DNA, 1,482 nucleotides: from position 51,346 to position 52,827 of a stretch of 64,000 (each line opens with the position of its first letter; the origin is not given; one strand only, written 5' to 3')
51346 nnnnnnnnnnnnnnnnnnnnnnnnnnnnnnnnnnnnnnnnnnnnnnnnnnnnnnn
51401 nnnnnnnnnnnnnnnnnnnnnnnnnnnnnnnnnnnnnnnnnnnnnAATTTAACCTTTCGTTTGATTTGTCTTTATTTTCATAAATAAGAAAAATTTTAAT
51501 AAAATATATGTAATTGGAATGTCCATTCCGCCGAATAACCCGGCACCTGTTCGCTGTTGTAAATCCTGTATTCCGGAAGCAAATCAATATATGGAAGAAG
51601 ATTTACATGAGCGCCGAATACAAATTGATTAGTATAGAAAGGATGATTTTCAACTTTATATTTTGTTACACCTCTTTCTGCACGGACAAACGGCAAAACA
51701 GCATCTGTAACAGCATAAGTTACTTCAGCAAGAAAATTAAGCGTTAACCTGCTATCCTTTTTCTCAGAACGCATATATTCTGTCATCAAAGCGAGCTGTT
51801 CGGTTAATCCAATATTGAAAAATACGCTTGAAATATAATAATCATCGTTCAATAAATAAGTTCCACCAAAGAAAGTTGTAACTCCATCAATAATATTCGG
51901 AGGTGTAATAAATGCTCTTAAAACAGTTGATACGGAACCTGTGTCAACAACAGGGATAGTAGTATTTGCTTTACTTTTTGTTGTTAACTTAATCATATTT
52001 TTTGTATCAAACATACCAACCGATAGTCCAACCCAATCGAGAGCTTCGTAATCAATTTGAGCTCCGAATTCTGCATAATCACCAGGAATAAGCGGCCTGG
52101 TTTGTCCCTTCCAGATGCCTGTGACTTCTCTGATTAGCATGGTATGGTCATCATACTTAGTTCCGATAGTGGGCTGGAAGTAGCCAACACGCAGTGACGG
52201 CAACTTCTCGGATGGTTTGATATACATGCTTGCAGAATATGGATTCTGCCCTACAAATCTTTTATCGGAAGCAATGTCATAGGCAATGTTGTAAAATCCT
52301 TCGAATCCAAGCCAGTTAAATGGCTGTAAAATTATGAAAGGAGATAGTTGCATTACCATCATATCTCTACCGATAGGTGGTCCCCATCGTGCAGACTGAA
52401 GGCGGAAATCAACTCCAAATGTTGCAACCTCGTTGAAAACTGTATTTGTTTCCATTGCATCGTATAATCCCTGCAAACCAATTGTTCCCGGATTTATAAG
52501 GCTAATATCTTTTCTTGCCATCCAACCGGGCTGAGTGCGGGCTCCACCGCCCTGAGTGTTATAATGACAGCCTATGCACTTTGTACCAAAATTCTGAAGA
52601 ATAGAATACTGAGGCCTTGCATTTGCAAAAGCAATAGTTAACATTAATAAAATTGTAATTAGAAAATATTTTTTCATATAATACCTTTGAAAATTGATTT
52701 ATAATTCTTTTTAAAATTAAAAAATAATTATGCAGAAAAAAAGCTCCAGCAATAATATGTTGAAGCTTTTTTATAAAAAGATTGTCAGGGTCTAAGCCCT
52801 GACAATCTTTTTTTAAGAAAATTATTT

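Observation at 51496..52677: Cyc2-like fused monoheme cytochrome-porin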

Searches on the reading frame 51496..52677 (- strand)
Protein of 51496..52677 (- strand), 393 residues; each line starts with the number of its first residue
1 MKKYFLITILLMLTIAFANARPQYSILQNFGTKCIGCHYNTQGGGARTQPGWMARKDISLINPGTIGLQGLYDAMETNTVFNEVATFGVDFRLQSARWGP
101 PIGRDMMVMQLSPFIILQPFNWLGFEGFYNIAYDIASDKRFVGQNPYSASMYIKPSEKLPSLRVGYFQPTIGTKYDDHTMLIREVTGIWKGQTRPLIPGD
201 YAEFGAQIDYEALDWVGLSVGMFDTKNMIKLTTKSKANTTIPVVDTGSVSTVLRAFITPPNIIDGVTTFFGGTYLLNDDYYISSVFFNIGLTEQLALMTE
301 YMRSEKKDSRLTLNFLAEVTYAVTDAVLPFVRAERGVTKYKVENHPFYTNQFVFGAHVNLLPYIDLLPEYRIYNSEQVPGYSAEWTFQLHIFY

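Call 4: search_protein_families(library=pfam, proteins=[window:51496-52677:-], max_evalue=1)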
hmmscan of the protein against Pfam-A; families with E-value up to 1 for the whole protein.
window:51496-52677:- (393 aa): 1 family
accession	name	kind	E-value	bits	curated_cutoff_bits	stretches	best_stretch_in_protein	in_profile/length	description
PF03805.18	CLAG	-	0.063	11.3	24.5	1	223-301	942-1021/1286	Cytoadherence-linked asexual protein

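Call 5: search_protein_families(library=ncbifam, proteins=[window:51496-52677:-], max_evalue=1)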
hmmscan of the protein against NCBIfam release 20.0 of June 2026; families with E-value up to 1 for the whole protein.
window:51496-52677:- (393 aa): 2 families
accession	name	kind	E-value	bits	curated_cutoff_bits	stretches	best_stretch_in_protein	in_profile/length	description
NF033603.1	mini-MOMP_1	subfamily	0.084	12.7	75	1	1-22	1-22/63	mini-MOMP protein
NF002782.0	PRK02901.1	equivalog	0.26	10.2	288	1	198-256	39-100/328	o-succinylbenzoate synthase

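Call 6: search_solved_structures(query=window:51496-52677:-, max_evalue=10)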
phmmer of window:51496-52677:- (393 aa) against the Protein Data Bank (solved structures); distinct sequences matched with E-value up to 10: 1.
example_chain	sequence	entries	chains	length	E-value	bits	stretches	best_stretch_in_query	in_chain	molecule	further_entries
8e5f_A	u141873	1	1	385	0.34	13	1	2-44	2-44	c-type cytochrome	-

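Call 7: search_solved_structures(query=window:51496-52677:-, max_evalue=10, show_alignments=1)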
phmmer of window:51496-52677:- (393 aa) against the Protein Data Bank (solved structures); distinct sequences matched with E-value up to 10: 1.
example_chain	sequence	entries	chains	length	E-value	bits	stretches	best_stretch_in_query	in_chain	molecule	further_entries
8e5f_A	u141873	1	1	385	0.34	13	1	2-44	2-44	c-type cytochrome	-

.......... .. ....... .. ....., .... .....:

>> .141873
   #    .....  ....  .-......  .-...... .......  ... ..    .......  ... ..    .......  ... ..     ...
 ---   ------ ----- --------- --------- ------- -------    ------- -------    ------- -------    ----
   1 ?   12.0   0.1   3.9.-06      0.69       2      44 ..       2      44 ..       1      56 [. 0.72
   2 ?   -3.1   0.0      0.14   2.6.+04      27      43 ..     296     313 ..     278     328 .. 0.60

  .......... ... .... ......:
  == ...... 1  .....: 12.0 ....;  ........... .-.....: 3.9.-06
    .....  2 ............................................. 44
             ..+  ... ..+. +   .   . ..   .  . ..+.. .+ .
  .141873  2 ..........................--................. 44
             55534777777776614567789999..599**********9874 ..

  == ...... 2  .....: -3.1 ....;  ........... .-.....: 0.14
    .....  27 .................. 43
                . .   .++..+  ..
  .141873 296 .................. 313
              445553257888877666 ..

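Call 8: find_homologous_proteins(query=window:51496-52677:-, max_evalue=0.001)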
Query window:51496-52677:- (393 aa): 107 proteins with E <= 0.001 among 2633 candidates.
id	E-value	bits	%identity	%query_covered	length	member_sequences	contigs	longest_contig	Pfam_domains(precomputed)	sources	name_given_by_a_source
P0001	1.3e-268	908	100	100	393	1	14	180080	-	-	-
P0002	4.8e-224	762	83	97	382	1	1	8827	-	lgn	-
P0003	1.4e-215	734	82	97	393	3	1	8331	-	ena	-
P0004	2.3e-206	703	75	100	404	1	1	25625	-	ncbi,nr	ncbi:MAG: hypothetical protein HZB41_02075 [Ignavibacteriae bacterium]|nr:hypothetical protein [Igna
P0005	9.9e-199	678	74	100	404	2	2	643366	-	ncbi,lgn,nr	ncbi:MAG: hypothetical protein EPN82_03670 [Bacteroidetes bacterium]|nr:MAG: hypothetical protein EP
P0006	9.2e-182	622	66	100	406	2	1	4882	-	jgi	jgi:hypothetical protein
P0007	4.2e-163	561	61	100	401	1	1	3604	-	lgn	-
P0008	2.1e-160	552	61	96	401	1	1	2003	-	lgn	-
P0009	1.3e-140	487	55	100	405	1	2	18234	-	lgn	-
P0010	1.1e-137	477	54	100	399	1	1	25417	-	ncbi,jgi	jgi:hypothetical protein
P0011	8.0e-137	474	55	99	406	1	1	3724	-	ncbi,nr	ncbi:MAG: hypothetical protein QG635_1318 [Bacteroidota bacterium]|nr:hypothetical protein [Bacteroi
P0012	9.4e-137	474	53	100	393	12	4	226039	-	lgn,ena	-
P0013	4.5e-135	469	54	100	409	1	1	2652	-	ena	-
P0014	1.2e-133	464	53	100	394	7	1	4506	-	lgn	-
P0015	8.5e-131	455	50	100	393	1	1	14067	-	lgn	-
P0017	1.0e-130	454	51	100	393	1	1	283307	-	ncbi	-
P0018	1.2e-130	454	51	100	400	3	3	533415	-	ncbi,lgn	-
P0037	3.2e-117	410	49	100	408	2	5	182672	-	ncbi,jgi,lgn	ncbi:hypothetical protein MASR1M45_06710 [Candidatus Kapaibacterium sp.]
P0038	2.3e-116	407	46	99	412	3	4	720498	-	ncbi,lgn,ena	-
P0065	9.5e-104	366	42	100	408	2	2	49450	-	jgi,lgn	jgi:hypothetical protein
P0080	2.4e-94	335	43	100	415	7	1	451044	-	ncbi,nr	ncbi:MAG: hypothetical protein M9949_00615 [Candidatus Kapabacteria bacterium]|nr:hypothetical prote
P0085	2.5e-92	328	43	100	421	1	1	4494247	-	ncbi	-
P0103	6.0e-59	218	35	99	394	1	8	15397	-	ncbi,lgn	-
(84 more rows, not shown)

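Call 21: predict_structure(alignment_id=A1)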
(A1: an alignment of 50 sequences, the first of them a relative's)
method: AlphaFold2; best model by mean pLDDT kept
length: 393 residues; sequences in the alignment: 50
mean_pLDDT: 87.0   pTM: 0.83
mean pLDDT of the five models: 87.0, 86.6, 86.1, 85.8, 84.6
residues with pLDDT >= 90: 237; 70-90: 119; 50-70: 25; < 50: 12
segments of 3 or more residues with pLDDT < 50: 16-24, 29-31
pLDDT, mean of each block of 10 residues (from residue 1): 81 49 45 70 71 83 94 87 90 85 86 93 94 89 92 94 95 82 81 84 95 90 96 93 95 92 85 97 95 90 97 97 92 95 89 95 94 75 88 83
secondary structure, 60 per line:
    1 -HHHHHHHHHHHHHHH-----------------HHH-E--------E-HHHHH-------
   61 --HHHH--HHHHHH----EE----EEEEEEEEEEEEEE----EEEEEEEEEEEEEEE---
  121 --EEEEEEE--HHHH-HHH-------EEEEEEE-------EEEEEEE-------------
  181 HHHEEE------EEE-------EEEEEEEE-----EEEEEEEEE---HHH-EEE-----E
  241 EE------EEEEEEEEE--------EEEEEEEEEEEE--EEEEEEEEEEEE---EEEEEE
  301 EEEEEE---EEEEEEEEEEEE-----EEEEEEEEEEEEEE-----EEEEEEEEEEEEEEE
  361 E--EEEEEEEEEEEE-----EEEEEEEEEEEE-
elements in order: H2-16 H49-53 H63-66 H69-74 E85-98 E103-117 E123-129 H132-135 E147-153 E161-167 E184-186 E193-195 E203-210 E216-224 E232-234 E240-242 E249-257 E266-277 E280-291 E295-306 E310-321 E327-340 E346-361 E364-375 E381-392

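Call 23: search_protein_representatives(alignment_id=A1)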
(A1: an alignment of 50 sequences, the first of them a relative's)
Query: 50 sequences, 406 profile positions. Proteins with E-value up to 0.001 (for the whole library): 442; up to 1e-10: 208; up to 1e-30: 130. The best 150 are listed.
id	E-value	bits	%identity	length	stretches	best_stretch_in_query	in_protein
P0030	5.6e-176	601.9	-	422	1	1-406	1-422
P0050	1.3e-168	577.6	-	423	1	1-406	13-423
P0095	2.4e-166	570.2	-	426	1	1-406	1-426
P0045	7.0e-163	558.8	-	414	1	2-406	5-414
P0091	1.3e-162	557.9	-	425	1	1-406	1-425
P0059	6.5e-153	526.0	-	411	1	1-406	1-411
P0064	1.1e-152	525.2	-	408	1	2-406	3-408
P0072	8.8e-141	486.0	-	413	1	1-406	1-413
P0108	7.5e-130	450.0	-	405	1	1-406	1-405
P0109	4.5e-129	447.4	-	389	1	1-406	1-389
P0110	8.6e-127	439.9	-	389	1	3-406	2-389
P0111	1.8e-122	425.7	-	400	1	7-406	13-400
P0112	4.7e-120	417.7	-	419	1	6-406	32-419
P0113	1.1e-119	416.5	-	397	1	1-406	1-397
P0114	1.3e-113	396.5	-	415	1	1-406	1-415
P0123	7.0e-108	377.6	-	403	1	5-406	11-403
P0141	2.1e-89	316.8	-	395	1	8-406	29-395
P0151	6.7e-83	295.4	-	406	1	1-406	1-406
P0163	2.6e-74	267.1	-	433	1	5-406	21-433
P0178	4.2e-65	236.8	-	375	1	1-406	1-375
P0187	7.0e-61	222.9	-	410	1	8-406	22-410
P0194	1.5e-58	215.2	-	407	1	7-406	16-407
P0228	5.1e-33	131.1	-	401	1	5-406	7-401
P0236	1.6e-25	106.4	-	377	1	5-406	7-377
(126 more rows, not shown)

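Call 25: fold_search(model_id=the predicted structure, library=pdb)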
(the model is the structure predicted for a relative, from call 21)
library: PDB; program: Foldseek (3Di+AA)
matches with E <= 10: 949; with E <= 0.001: 208
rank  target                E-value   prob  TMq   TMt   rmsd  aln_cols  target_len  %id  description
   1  8wv0_A                2.8e-10  1.00  0.50  0.58   7.6       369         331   13  Outer membrane porin of Burkholderia pseudomallei (BpsOmp38) (released 2024-10-30)
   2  8wv0_B                5.6e-10  1.00  0.48  0.56   7.8       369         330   11  Outer membrane porin of Burkholderia pseudomallei (BpsOmp38) (released 2024-10-30)
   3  2o4v_A                5.4e-09  1.00  0.55  0.53   6.7       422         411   11  An arginine ladder in OprP mediates phosphate specific transfer across the outer membrane (released 2006-12-26)
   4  8jto                  1.4e-08  1.00  0.49  0.55   8.0       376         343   12  Outer membrane porin of Burkholderia pseudomallei (BpsOmp38) in complex with ceftazidime (released 2024-06-26)
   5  3wi4                  1.5e-08  1.00  0.50  0.62   7.2       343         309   11  Crystal structure of wild-type PorB from Neisseria meningitidis serogroup B (released 2014-01-01)
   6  3t24_A                1.5e-08  1.00  0.44  0.45   7.2       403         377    8  Crystal structure of Pseudomonas aeruginosa OpdQ (released 2012-02-08)
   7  6ehe                  1.6e-08  1.00  0.52  0.66   6.2       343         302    9  OmpTdeltaL8 (loop L8 deletion mutant of OmpT), an outer membrane protein of Vibrio cholerae (released 2018-04-25)
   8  3a2s_X                1.7e-08  1.00  0.48  0.54   8.2       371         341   10  Crystal Structure of outer membrane protein PorB from Neisseria meningitidis in complex with sucrose (released 2010-04-07)
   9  5ldt_A                1.8e-08  1.00  0.46  0.45   8.3       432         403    8  Crystal Structures of MOMP from Campylobacter jejuni (released 2016-10-26)
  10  6ehb_A                2.2e-08  1.00  0.49  0.59   7.6       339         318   11  OmpU, an outer membrane protein, of Vibrio cholerae (released 2018-04-25)
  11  6ehb_C                2.9e-08  1.00  0.49  0.58   7.9       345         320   11  OmpU, an outer membrane protein, of Vibrio cholerae (released 2018-04-25)
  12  2fgq                  4.2e-08  1.00  0.44  0.51   8.2       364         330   10  High resolution X-ray structure of Omp32 in complex with malate (released 2006-01-31)
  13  3szv                  4.9e-08  1.00  0.45  0.48   6.5       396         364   10  Crystal structure of Pseudomonas aeruginosa OccK3 (OpdO) (released 2012-02-08)
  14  6ehc_A                5.4e-08  1.00  0.50  0.62   8.0       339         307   11  OmpUdeltaN (N-terminus deletion mutant of OmpU), outer membrane protein of Vibrio cholerae (released 2018-04-25)
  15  6ehb_B                6.0e-08  1.00  0.50  0.60   8.2       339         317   10  OmpU, an outer membrane protein, of Vibrio cholerae (released 2018-04-25)
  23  4rjx                  9.7e-08  1.00  0.56  0.52   6.6       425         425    9  Crystal structure of the OprO mutant protein F62Y/D114Y (released 2015-10-21)
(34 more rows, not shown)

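Call 49: list_cluster_members(proteins=[P0001, P0005, P0012, P0017, P0018, P0038, P0080, P0085, P0103, P0037])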
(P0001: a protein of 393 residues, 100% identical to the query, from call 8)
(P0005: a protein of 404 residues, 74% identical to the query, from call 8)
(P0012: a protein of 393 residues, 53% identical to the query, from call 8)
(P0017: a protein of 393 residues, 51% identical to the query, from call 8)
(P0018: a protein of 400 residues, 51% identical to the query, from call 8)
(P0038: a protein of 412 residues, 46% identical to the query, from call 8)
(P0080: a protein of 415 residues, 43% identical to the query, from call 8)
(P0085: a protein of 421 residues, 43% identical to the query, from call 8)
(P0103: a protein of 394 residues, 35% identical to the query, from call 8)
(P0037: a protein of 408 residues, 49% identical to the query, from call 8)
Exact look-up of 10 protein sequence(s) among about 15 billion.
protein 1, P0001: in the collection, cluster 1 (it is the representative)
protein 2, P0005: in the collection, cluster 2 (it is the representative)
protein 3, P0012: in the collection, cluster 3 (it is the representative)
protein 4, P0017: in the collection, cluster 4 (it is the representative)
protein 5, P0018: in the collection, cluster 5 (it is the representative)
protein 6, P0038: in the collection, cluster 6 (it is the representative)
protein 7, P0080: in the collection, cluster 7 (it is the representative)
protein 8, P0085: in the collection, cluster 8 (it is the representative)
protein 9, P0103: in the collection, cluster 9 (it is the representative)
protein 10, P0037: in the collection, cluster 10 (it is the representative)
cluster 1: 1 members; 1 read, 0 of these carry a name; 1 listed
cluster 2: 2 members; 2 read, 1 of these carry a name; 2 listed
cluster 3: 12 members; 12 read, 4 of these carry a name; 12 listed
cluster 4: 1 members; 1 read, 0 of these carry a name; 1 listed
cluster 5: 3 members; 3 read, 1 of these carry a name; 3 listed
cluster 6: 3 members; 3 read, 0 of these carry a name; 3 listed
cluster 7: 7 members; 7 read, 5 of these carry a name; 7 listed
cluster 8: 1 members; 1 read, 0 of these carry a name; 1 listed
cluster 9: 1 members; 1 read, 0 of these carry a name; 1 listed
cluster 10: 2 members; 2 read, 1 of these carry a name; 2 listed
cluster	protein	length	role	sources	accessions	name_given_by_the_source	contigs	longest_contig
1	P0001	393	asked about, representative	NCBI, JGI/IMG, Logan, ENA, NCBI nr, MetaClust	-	-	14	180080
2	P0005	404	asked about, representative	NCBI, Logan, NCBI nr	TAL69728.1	MAG: hypothetical protein EPN82_03670 [Bacteroidetes bacterium] | MAG: hypothetical protein EPN82_03670 [Bacteroidota bacterium]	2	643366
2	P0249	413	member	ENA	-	-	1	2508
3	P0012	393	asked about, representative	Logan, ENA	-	-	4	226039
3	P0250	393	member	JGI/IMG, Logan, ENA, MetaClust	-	\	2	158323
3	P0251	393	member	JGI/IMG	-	hypothetical protein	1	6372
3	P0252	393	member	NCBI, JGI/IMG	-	hypothetical protein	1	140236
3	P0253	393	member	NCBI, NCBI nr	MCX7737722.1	MAG: hypothetical protein N2319_13560 [Candidatus Kapabacteria bacterium] | hypothetical protein [Candidatus Kapabacteria bacterium]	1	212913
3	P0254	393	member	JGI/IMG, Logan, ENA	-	-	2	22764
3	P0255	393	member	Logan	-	-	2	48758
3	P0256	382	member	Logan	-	-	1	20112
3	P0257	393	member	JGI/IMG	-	-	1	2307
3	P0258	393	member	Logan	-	-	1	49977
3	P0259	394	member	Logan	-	-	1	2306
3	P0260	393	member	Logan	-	-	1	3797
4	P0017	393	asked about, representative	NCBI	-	-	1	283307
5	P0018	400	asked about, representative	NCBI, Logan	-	-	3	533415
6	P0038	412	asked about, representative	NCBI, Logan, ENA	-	-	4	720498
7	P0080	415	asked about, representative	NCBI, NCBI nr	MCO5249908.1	MAG: hypothetical protein M9949_00615 [Candidatus Kapabacteria bacterium] | hypothetical protein [Candidatus Kapabacteria bacterium]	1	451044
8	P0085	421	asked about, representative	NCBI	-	-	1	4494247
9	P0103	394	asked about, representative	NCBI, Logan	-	-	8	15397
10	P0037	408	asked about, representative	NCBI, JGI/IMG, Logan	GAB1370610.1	hypothetical protein MASR1M45_06710 [Candidatus Kapaibacterium sp.]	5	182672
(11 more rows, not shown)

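Call 50: find_encoding_contigs(protein=P0001, flank=8000, max_places=3)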
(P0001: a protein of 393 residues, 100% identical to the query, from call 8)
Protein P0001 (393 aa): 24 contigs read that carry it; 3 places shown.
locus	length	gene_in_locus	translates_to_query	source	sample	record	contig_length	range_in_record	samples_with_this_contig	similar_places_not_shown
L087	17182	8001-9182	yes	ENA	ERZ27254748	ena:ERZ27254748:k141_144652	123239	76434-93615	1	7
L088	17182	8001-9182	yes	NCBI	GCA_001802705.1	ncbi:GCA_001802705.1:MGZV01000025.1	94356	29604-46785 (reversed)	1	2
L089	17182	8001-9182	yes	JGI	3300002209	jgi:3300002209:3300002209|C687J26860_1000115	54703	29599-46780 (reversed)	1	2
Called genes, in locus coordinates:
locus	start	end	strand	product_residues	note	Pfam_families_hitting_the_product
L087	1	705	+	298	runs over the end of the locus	PF01515:PTA_PTB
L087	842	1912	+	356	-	PF00871:Acetate_kinase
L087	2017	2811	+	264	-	PF03167:UDG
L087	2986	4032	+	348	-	PF01820:Dala_Dala_lig_N, PF14397:ATPgrasp_ST (faint), PF02655:ATP-grasp_3 (weak), PF07478:Dala_Dala_lig_C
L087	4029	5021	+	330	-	PF00294:PfkB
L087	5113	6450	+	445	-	PF06452:CBM9_1 (weak)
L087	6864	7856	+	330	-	PF22113:Mtrc-MtrF_II-IV_dom (faint), PF14522:Cytochrome_C7 (faint), PF14537:Cytochrom_c3_2 (faint)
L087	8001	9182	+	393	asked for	-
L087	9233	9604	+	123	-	-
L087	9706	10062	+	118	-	-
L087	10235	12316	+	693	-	PF00291:PALP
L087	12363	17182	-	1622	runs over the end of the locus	PF00082:Peptidase_S8, PF18911:PKD_4, PF13385:Laminin_G_3, PF07679:I-set (weak), PF13927:Ig_3 (weak), PF13927:Ig_3 (weak), PF13927:Ig_3, PF18962:Por_Secre_tail, +5 more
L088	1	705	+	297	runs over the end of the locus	PF01515:PTA_PTB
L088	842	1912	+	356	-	PF00871:Acetate_kinase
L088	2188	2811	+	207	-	PF03167:UDG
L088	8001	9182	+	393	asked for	-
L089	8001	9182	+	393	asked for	-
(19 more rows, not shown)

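Call 51: find_encoding_contigs(protein=P0085, flank=8000, max_places=2)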
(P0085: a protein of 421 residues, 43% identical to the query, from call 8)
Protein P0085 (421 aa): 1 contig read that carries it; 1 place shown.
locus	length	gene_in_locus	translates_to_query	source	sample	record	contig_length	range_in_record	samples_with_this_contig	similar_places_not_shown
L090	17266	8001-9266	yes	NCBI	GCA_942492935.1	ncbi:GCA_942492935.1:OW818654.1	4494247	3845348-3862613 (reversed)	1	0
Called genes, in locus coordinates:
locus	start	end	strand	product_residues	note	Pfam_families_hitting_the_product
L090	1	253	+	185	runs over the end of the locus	-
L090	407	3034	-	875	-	PF08241:Methyltransf_11 (weak), PF13439:Glyco_transf_4 (weak), PF00534:Glycos_transf_1, PF20706:GT4-conflict (weak), PF13692:Glyco_trans_1_4, PF07719:TPR_2 (faint), PF25060:ARM_TT21_2nd (faint), PF14559:TPR_19 (faint)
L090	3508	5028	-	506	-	PF00092:VWA, PF13519:VWA_2, PF13768:VWA_3 (weak), PF00691:OmpA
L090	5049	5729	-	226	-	-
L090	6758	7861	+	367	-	PF14522:Cytochrome_C7 (faint), PF22113:Mtrc-MtrF_II-IV_dom (faint), PF14537:Cytochrom_c3_2 (faint)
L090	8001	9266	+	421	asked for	-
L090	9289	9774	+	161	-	PF00355:Rieske (weak)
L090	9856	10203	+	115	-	PF00034:Cytochrom_C (weak)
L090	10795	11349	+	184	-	-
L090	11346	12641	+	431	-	-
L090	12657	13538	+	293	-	-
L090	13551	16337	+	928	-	-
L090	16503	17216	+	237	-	PF03740:PdxJ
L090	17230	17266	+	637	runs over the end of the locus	PF13522:GATase_6, PF13537:GATase_7, PF00733:Asn_synthase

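Call 52: find_encoding_contigs(protein=P0103, flank=8000, max_places=3)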
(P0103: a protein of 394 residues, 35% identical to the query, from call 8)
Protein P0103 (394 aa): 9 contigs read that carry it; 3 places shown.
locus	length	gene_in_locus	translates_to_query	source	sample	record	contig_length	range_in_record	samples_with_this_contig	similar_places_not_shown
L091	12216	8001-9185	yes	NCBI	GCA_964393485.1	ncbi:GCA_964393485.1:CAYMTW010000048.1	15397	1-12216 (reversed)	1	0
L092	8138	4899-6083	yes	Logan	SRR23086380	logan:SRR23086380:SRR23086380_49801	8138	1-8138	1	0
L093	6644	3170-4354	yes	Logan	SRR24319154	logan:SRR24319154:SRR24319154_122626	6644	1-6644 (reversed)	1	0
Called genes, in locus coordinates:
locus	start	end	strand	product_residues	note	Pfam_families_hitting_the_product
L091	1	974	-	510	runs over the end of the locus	PF00221:Lyase_aromatic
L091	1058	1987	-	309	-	-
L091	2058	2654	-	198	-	-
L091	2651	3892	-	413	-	PF03009:GDPD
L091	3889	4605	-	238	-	-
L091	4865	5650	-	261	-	PF00149:Metallophos, PF12850:Metallophos_2 (faint)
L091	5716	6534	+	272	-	PF02548:Pantoate_transf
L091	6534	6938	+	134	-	-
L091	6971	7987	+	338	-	PF18933:PsbP_2 (faint)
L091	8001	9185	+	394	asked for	-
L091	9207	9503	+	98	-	-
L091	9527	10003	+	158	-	PF00355:Rieske (weak)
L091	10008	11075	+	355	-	PF22458:RsmF-B_ferredox, PF01189:Methyltr_RsmB-F, PF13847:Methyltransf_31 (weak)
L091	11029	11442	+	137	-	PF04134:DCC1-like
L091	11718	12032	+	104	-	-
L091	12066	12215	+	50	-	?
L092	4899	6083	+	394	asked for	-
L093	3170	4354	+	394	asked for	-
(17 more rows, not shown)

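Call 53: find_encoding_contigs(protein=P0038, flank=6000, max_places=2)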
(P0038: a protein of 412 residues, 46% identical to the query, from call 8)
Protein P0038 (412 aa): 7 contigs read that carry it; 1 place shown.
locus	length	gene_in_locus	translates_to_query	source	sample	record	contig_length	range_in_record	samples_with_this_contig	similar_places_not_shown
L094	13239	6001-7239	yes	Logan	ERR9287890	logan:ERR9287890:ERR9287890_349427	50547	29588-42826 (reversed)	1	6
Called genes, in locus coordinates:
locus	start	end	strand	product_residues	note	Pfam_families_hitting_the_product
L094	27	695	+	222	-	PF04542:Sigma70_r2 (weak)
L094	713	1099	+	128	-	-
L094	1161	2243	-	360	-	PF00389:2-Hacid_dh, PF02826:2-Hacid_dh_C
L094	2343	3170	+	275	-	PF02548:Pantoate_transf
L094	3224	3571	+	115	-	-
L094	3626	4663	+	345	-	PF18933:PsbP_2 (faint), PF01789:PsbP (faint)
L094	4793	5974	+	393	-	PF14522:Cytochrome_C7 (faint), PF22113:Mtrc-MtrF_II-IV_dom (weak)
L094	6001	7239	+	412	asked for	-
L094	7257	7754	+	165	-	PF00355:Rieske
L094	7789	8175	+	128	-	-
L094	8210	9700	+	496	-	PF02085:Cytochrom_CIII (faint), PF09699:Paired_CXXCH_1 (faint), PF14522:Cytochrome_C7 (faint), PF14537:Cytochrom_c3_2 (faint)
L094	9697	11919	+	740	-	PF01292:Ni_hydr_CYTB, PF03264:Cytochrom_NNT (weak)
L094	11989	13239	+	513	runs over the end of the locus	PF00117:GATase, PF07722:Peptidase_C26, PF02540:NAD_synthase (weak), PF00958:GMP_synt_C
